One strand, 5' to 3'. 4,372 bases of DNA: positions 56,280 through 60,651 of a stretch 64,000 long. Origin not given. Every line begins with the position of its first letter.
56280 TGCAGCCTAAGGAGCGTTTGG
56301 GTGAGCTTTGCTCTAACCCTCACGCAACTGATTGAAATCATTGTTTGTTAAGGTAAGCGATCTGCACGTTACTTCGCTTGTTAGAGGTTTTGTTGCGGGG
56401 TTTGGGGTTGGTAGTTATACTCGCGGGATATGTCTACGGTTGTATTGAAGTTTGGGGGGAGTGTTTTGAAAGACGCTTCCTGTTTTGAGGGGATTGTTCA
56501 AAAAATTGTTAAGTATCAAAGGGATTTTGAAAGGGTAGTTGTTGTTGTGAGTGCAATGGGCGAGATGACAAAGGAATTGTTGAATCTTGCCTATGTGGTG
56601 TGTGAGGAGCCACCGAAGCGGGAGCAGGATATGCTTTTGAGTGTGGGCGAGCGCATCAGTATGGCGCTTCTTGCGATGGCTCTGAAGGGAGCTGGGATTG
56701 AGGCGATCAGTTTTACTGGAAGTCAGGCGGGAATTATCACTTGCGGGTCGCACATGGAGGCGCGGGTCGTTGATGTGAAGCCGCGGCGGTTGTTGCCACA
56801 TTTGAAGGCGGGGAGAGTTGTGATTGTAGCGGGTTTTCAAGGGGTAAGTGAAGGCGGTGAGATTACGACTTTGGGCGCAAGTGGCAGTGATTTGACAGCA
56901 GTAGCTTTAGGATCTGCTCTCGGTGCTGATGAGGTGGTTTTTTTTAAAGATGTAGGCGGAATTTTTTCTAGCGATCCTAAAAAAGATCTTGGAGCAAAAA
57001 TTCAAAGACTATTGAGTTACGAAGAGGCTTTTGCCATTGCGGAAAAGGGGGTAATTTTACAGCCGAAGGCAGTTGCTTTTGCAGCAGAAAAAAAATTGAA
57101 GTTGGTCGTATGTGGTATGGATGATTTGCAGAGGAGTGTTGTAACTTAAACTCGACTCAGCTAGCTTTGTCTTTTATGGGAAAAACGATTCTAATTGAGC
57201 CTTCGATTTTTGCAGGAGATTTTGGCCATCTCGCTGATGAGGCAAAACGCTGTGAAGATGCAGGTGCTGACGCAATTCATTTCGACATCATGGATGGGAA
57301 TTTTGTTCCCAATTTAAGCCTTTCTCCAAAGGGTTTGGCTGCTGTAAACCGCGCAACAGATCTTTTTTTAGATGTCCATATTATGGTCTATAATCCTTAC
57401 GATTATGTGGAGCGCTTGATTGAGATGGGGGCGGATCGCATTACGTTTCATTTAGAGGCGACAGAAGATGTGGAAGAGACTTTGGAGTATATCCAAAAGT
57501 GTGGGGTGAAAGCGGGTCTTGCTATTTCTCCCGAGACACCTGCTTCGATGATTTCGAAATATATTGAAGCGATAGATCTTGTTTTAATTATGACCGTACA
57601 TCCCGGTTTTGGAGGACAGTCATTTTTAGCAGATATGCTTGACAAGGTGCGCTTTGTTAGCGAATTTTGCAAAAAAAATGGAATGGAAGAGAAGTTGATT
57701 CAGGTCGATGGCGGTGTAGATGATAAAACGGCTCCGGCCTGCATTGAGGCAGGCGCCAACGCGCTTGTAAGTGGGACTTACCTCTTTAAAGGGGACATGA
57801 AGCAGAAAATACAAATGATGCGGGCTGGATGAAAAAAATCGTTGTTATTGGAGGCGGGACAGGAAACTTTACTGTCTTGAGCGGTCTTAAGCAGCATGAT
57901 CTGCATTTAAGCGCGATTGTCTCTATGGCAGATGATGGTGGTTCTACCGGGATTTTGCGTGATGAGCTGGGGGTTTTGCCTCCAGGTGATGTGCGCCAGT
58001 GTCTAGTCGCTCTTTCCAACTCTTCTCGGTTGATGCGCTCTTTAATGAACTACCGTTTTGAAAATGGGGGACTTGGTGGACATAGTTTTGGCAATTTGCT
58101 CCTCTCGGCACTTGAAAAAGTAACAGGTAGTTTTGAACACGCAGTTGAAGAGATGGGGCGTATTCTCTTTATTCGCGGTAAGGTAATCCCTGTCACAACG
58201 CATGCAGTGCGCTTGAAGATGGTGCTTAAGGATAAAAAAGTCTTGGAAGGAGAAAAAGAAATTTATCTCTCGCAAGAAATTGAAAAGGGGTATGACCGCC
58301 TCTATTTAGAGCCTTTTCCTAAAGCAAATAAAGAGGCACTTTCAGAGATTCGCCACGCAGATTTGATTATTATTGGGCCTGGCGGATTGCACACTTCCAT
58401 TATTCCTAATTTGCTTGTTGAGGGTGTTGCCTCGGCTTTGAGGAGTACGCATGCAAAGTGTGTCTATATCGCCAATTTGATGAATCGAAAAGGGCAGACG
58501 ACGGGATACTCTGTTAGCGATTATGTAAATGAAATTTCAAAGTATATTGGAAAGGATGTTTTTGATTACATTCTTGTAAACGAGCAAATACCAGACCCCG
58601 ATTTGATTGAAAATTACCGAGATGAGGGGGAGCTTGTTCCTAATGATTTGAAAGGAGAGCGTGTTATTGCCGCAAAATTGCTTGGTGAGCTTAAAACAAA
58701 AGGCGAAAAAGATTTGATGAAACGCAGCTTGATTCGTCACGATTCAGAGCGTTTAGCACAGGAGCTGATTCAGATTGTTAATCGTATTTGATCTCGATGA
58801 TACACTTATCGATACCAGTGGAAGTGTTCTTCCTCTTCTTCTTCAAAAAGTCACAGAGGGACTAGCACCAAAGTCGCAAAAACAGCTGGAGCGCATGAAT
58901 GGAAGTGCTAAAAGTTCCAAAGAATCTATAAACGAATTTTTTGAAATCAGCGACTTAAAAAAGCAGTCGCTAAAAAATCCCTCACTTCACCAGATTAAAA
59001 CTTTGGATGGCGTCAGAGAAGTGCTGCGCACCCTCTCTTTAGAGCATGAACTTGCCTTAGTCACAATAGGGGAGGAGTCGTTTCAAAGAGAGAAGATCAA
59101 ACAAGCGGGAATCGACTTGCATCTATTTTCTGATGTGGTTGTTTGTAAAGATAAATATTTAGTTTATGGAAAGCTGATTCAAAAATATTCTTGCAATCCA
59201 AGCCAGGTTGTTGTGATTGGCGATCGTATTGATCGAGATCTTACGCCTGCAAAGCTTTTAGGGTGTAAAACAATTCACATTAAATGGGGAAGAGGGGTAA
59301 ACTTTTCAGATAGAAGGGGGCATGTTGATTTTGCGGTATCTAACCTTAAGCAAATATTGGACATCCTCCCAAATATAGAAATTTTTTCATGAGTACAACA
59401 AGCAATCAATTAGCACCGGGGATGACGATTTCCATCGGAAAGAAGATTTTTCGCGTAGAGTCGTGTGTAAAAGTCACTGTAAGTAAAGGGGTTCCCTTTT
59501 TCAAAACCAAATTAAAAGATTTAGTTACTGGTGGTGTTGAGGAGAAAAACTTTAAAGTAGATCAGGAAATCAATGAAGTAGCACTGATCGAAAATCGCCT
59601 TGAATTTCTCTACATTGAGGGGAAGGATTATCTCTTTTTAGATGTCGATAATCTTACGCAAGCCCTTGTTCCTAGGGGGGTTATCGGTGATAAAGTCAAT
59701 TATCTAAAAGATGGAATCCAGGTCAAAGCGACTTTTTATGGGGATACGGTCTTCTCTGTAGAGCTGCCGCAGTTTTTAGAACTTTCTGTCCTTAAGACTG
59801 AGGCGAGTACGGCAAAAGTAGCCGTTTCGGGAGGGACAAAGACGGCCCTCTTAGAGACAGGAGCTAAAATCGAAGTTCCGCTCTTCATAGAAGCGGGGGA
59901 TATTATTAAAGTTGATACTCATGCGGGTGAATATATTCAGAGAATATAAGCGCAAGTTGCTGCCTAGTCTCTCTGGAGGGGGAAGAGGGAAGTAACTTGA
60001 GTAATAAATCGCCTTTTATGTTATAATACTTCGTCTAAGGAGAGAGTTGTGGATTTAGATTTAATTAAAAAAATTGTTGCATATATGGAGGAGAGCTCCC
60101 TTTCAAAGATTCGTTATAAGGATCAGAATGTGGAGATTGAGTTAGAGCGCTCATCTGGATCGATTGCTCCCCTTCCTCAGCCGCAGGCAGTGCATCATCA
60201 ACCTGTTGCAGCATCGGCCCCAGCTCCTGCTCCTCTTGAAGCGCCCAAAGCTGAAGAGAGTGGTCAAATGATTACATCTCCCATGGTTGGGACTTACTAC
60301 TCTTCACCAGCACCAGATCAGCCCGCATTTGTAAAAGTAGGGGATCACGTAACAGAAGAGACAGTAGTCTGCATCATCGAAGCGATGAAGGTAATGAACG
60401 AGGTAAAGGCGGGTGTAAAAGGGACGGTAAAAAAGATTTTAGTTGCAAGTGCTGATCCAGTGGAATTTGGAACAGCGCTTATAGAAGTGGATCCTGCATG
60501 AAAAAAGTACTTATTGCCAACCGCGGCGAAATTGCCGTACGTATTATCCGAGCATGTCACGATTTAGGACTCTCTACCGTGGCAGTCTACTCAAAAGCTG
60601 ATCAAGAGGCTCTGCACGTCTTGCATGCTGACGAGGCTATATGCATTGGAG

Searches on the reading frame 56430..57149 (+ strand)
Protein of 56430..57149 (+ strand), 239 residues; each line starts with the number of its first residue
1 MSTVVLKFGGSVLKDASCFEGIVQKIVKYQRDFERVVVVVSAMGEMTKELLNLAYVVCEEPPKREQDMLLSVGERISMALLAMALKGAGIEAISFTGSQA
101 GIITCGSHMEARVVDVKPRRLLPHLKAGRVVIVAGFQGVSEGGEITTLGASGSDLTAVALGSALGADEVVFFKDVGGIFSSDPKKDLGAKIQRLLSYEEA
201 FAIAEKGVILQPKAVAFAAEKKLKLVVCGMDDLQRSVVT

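Call 96: search_protein_families(library=pfam, proteins=[window:56430-57149:+], max_evalue=0.01)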
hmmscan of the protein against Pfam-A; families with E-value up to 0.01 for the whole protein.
window:56430-57149:+ (239 aa): 1 family
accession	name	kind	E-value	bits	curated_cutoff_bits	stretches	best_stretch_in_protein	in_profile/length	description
PF00696.33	AA_kinase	-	2.8e-43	148.8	24.9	1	3-228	2-233/234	Amino acid kinase family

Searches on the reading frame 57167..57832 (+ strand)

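Call 96: search_protein_families(library=pfam, proteins=[window:57167-57832:+], max_evalue=0.01)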
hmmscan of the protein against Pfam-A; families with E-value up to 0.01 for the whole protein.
window:57167-57832:+ (221 aa): 2 families
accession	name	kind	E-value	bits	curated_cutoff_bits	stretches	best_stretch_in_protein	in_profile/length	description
PF00834.25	Ribul_P_3_epim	-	3.4e-67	226.1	21.1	1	10-207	2-198/198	Ribulose-phosphate 3 epimerase family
PF00977.27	His_biosynth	-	0.0074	16.2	23.6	0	25-119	34-127/228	Histidine biosynthesis protein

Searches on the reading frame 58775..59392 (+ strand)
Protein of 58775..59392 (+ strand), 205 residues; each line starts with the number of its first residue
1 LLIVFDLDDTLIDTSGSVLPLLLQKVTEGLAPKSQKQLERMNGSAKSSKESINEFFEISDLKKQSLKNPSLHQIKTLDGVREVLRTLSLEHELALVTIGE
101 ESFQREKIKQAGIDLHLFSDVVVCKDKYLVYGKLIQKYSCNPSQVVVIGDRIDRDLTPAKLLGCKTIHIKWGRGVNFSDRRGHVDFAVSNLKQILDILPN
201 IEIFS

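Call 96: search_protein_families(library=pfam, proteins=[window:58775-59392:+], max_evalue=0.01)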
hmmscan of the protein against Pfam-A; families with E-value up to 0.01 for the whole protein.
window:58775-59392:+ (205 aa): 5 families
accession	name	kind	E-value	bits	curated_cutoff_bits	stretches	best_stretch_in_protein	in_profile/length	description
PF13419.12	HAD_2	-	4.5e-17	63.2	23.8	1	3-168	1-177/178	Haloacid dehalogenase-like hydrolase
PF00702.32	Hydrolase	-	2e-11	45.1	26.4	1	2-162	3-190/191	haloacid dehalogenase-like hydrolase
PF13242.12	Hydrolase_like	-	1.3e-06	28.6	22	1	131-173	10-52/75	HAD-hyrolase-like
PF12710.13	HAD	-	0.0015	19.4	27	1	3-133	1-142/189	haloacid dehalogenase-like hydrolase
PF06941.18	NT5C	-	0.0015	18.9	24.8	1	1-134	2-131/180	5' nucleotidase, deoxy (Pyrimidine), cytosolic type C protein (NT5C)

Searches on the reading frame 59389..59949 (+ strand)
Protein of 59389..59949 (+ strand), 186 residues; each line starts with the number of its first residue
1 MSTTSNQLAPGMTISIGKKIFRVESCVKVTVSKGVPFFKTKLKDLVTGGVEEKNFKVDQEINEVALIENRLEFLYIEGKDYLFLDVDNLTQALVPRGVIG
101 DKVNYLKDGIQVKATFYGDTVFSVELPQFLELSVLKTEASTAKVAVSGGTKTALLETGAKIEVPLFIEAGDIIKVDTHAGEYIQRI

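Call 96: search_protein_families(library=pfam, proteins=[window:59389-59949:+], max_evalue=0.01)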
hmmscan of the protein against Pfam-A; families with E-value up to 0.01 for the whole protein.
window:59389-59949:+ (186 aa): 3 families
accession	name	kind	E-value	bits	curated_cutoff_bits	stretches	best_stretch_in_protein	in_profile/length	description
PF09285.17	Elong-fact-P_C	-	4.8e-20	71.5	25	1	131-185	2-56/56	Elongation factor P, C-terminal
PF01132.26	EFP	-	2.4e-12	47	27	1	71-120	3-52/54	Elongation factor P (EF-P) OB domain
PF08207.18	EFP_N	-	7.2e-11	42.4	23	1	5-58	2-55/58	Elongation factor P (EF-P) KOW-like domain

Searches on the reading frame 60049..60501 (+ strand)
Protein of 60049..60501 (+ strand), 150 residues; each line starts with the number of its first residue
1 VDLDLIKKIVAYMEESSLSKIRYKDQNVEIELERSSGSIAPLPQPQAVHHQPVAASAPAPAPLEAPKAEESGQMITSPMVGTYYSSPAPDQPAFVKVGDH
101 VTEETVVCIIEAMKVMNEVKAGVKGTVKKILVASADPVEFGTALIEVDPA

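Call 96: search_protein_families(library=pfam, proteins=[window:60049-60501:+], max_evalue=0.01)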
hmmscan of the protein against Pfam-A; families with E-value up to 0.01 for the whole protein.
window:60049-60501:+ (150 aa): 1 family
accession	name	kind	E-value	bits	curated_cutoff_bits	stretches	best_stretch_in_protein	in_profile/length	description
PF00364.28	Biotin_lipoyl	-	4.2e-21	75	22.1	1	75-146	3-72/73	Biotin-requiring enzyme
